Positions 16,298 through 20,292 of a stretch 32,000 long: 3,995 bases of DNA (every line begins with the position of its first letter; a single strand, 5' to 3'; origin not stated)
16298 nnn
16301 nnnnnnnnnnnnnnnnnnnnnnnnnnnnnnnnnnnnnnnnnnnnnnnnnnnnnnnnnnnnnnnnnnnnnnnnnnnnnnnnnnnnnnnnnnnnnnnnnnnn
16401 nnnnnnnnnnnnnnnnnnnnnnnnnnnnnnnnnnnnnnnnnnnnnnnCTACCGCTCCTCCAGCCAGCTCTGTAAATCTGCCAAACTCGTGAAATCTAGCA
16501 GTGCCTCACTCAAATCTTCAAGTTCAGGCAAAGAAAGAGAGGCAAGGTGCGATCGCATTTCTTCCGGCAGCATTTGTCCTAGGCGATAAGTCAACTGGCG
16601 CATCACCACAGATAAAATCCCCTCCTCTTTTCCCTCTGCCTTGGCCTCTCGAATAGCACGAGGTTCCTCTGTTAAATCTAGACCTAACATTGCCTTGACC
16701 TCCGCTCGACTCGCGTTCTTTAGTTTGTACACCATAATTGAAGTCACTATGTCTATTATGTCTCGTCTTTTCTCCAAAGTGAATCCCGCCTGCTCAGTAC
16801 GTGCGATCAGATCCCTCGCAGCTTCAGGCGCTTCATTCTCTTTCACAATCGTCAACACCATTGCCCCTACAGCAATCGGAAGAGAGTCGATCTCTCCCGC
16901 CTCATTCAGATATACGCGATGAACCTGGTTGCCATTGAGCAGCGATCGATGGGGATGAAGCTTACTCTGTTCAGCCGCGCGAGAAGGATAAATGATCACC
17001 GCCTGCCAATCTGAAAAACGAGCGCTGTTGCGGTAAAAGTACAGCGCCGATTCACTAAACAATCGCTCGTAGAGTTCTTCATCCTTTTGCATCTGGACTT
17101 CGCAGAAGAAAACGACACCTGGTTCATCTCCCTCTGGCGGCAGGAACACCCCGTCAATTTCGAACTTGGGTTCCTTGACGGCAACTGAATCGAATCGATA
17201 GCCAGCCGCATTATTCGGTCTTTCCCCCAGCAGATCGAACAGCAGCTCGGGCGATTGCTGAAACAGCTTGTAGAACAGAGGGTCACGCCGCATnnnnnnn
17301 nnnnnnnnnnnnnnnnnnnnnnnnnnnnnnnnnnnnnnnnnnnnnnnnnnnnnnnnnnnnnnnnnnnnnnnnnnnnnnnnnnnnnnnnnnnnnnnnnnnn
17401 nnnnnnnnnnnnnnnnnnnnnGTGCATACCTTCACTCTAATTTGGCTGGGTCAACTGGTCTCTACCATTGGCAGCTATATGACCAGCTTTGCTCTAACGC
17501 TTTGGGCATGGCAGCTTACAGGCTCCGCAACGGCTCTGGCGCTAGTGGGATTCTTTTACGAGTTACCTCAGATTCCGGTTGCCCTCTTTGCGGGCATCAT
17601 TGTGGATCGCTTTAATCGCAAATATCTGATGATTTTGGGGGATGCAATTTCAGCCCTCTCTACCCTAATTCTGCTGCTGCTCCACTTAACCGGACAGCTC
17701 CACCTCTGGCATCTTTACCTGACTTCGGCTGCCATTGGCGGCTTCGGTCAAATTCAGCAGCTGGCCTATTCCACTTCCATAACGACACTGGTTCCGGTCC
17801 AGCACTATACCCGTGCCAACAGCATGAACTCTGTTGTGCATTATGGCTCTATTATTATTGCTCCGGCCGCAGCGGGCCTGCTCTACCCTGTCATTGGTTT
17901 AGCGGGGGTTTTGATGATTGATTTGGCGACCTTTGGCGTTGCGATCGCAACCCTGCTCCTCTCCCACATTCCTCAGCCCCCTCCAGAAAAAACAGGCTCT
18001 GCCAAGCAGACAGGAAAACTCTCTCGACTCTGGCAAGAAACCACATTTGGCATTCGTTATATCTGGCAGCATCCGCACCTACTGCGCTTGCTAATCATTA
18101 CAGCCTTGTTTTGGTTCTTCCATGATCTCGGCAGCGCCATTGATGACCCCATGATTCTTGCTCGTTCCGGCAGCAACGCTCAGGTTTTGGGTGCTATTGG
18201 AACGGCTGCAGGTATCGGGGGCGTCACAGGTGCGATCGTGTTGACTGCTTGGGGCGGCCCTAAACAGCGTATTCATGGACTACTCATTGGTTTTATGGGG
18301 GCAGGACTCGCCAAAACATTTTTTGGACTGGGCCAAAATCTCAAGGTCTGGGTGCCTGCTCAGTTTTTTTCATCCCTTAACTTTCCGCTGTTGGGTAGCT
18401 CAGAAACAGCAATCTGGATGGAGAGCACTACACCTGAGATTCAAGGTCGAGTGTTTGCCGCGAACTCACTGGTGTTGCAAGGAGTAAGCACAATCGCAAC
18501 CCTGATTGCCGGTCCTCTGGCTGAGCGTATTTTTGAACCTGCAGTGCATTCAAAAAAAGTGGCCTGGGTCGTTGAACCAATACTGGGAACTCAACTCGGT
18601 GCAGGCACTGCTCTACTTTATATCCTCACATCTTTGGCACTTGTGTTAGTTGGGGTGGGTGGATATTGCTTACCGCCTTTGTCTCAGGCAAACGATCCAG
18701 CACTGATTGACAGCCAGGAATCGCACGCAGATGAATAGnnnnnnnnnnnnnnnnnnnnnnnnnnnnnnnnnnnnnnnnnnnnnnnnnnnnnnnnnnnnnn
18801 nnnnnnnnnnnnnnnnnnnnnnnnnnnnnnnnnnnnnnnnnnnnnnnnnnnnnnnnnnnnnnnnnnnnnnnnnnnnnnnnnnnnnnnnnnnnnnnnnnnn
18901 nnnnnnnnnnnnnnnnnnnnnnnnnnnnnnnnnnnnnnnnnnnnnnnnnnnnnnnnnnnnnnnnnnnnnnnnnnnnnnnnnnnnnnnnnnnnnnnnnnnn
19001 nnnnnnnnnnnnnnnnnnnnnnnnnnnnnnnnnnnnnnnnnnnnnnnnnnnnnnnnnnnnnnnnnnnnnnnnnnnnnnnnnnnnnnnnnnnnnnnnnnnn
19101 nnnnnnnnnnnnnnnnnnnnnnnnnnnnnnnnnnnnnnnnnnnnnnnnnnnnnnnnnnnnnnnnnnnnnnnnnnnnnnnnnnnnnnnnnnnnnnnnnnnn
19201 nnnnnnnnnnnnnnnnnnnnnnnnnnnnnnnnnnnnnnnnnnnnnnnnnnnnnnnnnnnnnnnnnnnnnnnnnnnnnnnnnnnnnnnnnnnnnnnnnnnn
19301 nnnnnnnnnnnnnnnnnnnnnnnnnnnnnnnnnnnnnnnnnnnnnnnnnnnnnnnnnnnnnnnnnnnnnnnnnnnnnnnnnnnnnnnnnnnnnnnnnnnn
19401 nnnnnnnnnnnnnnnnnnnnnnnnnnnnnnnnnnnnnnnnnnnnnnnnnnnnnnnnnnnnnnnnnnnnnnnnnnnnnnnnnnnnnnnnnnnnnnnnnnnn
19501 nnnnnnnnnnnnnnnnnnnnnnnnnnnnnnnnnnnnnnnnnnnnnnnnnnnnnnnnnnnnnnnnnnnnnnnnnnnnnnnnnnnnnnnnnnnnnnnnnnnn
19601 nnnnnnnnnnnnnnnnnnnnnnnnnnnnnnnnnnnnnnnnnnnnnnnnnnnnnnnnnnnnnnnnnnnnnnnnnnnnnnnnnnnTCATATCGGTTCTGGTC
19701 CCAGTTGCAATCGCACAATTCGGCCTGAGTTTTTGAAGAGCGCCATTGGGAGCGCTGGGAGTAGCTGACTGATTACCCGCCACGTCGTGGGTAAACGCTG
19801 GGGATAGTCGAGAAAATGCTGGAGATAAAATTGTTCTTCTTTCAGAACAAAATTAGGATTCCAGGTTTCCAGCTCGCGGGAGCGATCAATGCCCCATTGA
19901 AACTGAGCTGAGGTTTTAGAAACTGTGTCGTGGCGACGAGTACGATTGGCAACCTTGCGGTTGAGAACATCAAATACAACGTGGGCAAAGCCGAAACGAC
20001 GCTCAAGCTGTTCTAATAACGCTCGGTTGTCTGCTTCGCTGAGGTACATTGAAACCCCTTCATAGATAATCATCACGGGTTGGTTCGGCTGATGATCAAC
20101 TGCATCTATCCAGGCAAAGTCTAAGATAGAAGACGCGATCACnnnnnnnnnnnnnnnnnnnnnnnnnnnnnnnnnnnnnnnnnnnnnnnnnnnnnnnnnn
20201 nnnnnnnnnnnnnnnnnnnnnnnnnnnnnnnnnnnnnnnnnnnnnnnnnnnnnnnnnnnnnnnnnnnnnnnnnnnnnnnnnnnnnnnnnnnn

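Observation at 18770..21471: Unexplained four-gene minus-strand cassette at the centre of the iron island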

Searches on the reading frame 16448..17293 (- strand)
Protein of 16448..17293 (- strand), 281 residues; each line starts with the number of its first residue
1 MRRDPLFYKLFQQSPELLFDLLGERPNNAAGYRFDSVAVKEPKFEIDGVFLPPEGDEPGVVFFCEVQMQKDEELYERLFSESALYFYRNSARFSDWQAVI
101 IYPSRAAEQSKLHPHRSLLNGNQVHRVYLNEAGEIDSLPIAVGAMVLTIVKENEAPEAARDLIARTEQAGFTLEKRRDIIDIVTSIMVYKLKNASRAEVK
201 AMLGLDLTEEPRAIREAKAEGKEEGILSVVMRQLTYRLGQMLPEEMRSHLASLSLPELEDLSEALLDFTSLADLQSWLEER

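Call 6: search_protein_families(library=pfam, proteins=[window:16448-17293:-], max_evalue=0.01)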
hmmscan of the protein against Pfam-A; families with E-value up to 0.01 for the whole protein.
window:16448-17293:- (281 aa): 2 families
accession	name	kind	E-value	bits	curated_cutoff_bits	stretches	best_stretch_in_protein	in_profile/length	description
PF11103.14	DUF2887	-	6.2e-71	239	24.1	1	3-203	1-200/200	Protein of unknown function (DUF2887)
PF14261.11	DUF4351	-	2.1e-19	69.7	25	1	220-278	2-59/59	Domain of unknown function (DUF4351)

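Call 7: search_protein_families(library=ncbifam, proteins=[window:16448-17293:-], max_evalue=0.01)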
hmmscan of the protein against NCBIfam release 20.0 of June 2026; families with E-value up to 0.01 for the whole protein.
window:16448-17293:- (281 aa): 1 family
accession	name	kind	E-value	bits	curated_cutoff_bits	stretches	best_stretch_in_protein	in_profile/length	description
TIGR01784.1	T_den_put_tspse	subfamily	6.1e-14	52.5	52.1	1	3-227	2-235/273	Rpn family recombination-promoting nuclease/putative transposase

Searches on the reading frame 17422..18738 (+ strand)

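Call 6: search_protein_families(library=pfam, proteins=[window:17422-18738:+], max_evalue=0.01)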
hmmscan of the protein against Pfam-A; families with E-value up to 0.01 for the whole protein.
window:17422-18738:+ (438 aa): 2 families
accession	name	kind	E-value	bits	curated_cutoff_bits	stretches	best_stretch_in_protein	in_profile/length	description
PF07690.21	MFS_1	-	1.4e-27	97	33.4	1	7-358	1-345/347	Major Facilitator Superfamily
PF05977.19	MFS_3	-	3.9e-16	59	27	1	2-275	10-275/524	Transmembrane secretion effector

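Call 7: search_protein_families(library=ncbifam, proteins=[window:17422-18738:+], max_evalue=0.01)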
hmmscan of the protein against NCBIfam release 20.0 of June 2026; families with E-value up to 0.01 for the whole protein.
window:17422-18738:+ (438 aa): 10 families
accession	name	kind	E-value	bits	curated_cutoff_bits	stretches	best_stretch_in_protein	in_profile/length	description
TIGR00900.1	2A0121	subfamily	1.7e-49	169.1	319.6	1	4-370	1-363/364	H+ Antiporter protein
NF000245.1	macrolide_MefA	exception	4.1e-23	82.1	675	1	4-370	11-373/405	macrolide efflux MFS transporter Mef(A)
NF000246.1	macrolide_MefC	exception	3.2e-22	79.1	870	1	2-370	8-372/407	macrolide efflux MFS transporter Mef(C)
NF000051.1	macrolide_MefB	exception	1e-20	74.1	800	1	3-371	10-373/409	macrolide efflux MFS transporter Mef(B)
NF000154.1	macrolide_MefEN2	exception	9.7e-20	71.2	800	1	3-274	7-270/401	macrolide efflux MFS transporter Mef(En2)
NF007792.0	PRK10489.1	equivalog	3.8e-15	55.8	324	1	3-311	18-316/419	enterobactin transporter EntS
NF012178.0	tet_MFS_V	exception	5.1e-15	55.5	640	1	17-368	23-372/409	tetracycline efflux MFS transporter Tet(V)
NF052575.1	MFS_efflux_Tap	equivalog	6.4e-11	41.9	625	1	5-369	7-370/401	multidrug efflux MFS transporter Tap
NF006386.0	PRK08633.1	equivalog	1.6e-06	26.1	1221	1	35-363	45-377/1147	acyl-[ACP]--phospholipid O-acyltransferase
TIGR00880.1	2_A_01_02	superfamily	9.4e-05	22.6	131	1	50-179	11-135/141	multidrug resistance protein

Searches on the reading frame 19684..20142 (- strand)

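Call 6: search_protein_families(library=pfam, proteins=[window:19684-20142:-], max_evalue=0.01)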
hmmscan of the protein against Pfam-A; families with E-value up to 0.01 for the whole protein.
window:19684-20142:- (152 aa): 1 family
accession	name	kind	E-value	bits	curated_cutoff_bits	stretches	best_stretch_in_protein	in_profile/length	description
PF04072.20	LCM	-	0.0036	17.6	22.3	1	16-46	156-186/187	Leucine carboxyl methyltransferase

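Call 7: search_protein_families(library=ncbifam, proteins=[window:19684-20142:-], max_evalue=0.01)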
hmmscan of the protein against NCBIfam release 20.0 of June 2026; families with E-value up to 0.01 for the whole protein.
window:19684-20142:- (152 aa): 1 family
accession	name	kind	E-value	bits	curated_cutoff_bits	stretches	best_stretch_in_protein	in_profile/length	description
TIGR00027.1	mthyl_TIGR00027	subfamily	6.8e-06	25.7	93.55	1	14-87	149-230/259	SAM-dependent methyltransferase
